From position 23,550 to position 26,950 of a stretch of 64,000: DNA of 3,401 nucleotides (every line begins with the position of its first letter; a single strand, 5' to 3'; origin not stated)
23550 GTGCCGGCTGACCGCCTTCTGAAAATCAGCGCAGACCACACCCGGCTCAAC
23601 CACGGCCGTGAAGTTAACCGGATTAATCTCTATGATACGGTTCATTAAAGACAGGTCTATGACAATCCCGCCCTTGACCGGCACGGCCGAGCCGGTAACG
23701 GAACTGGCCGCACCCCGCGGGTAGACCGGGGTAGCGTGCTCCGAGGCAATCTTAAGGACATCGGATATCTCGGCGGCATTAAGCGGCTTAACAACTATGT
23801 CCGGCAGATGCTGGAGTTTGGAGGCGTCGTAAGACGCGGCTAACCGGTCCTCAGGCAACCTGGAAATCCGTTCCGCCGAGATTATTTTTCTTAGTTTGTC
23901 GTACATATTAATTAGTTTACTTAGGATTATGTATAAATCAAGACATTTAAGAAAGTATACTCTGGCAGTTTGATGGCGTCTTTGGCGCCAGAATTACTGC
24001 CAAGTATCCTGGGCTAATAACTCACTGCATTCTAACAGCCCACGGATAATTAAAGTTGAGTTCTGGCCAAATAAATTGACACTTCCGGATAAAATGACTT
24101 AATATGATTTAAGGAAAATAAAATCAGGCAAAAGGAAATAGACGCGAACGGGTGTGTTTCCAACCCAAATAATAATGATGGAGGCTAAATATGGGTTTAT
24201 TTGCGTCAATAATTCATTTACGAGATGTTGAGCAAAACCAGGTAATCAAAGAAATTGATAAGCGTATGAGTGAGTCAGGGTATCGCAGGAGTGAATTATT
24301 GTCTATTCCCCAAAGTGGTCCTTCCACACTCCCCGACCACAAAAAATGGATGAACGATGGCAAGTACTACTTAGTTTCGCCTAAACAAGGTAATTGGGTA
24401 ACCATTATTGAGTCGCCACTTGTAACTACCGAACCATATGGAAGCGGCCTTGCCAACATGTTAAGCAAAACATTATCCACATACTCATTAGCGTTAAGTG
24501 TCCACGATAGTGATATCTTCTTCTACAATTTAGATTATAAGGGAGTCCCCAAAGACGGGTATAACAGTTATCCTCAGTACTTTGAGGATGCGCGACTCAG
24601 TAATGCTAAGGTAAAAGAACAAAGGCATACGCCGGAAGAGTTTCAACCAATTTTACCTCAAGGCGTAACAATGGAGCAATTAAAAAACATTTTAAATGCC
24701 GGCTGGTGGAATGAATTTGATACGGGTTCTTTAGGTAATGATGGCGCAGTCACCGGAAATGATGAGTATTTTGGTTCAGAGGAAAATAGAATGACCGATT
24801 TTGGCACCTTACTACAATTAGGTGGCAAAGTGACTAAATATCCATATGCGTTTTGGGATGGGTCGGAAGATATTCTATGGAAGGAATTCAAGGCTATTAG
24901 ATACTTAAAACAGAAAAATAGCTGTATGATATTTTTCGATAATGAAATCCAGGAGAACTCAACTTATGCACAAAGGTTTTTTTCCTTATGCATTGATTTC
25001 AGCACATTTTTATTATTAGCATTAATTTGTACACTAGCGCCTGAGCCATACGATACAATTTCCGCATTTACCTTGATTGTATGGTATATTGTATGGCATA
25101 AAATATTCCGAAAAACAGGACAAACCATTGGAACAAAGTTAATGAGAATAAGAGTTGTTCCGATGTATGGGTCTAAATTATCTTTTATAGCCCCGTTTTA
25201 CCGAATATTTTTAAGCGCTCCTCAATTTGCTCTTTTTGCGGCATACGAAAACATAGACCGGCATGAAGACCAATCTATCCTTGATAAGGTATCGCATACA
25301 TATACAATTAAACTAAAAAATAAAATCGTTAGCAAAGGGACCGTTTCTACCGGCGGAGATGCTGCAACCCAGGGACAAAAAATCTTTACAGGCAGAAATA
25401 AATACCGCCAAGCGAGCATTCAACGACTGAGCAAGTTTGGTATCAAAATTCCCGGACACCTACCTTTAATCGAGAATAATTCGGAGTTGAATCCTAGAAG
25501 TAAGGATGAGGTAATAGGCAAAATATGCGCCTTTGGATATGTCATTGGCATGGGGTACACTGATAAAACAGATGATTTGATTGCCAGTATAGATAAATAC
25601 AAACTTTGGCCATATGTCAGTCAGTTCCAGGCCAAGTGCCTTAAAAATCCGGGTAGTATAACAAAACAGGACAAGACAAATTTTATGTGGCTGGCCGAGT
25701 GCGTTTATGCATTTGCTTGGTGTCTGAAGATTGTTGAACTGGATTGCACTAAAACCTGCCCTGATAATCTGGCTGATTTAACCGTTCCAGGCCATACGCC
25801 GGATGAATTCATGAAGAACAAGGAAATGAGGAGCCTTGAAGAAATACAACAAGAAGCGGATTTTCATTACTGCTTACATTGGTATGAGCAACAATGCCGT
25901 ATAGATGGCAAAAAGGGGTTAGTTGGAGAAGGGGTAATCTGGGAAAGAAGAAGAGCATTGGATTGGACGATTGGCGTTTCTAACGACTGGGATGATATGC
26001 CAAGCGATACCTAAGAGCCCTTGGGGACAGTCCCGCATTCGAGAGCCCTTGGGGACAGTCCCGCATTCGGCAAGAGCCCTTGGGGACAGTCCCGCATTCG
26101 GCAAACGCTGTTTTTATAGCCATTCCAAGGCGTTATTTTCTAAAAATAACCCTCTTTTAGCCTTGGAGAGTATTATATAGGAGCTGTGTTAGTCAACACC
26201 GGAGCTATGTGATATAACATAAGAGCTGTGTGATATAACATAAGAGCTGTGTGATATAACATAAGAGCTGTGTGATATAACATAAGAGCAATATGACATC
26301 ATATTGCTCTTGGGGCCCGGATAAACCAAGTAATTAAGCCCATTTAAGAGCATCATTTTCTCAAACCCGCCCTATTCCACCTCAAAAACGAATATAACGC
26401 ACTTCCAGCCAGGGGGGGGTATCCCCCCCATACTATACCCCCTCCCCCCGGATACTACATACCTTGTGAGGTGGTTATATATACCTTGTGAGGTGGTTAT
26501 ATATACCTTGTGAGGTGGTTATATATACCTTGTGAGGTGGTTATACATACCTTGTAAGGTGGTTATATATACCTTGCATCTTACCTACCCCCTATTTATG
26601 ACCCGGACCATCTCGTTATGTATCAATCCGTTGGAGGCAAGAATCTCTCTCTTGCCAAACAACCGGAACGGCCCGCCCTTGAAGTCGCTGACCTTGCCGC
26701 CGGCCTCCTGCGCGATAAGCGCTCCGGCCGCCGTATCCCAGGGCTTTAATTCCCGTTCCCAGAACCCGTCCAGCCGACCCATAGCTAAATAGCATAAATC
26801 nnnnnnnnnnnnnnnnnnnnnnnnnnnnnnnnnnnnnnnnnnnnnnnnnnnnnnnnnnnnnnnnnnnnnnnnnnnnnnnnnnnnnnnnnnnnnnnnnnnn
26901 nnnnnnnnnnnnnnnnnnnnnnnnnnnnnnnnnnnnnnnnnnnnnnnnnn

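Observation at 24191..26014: Low-GC lone gene encoding a 607-aa RDD-domain membrane protein with a DUF4272-like C-terminus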

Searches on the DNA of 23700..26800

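Call 115: search_rna_families(source=window, start=23700, end=26800, threshold=evalue, max_evalue=1)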
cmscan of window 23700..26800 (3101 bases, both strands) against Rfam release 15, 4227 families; matches with E-value up to 1: 0.
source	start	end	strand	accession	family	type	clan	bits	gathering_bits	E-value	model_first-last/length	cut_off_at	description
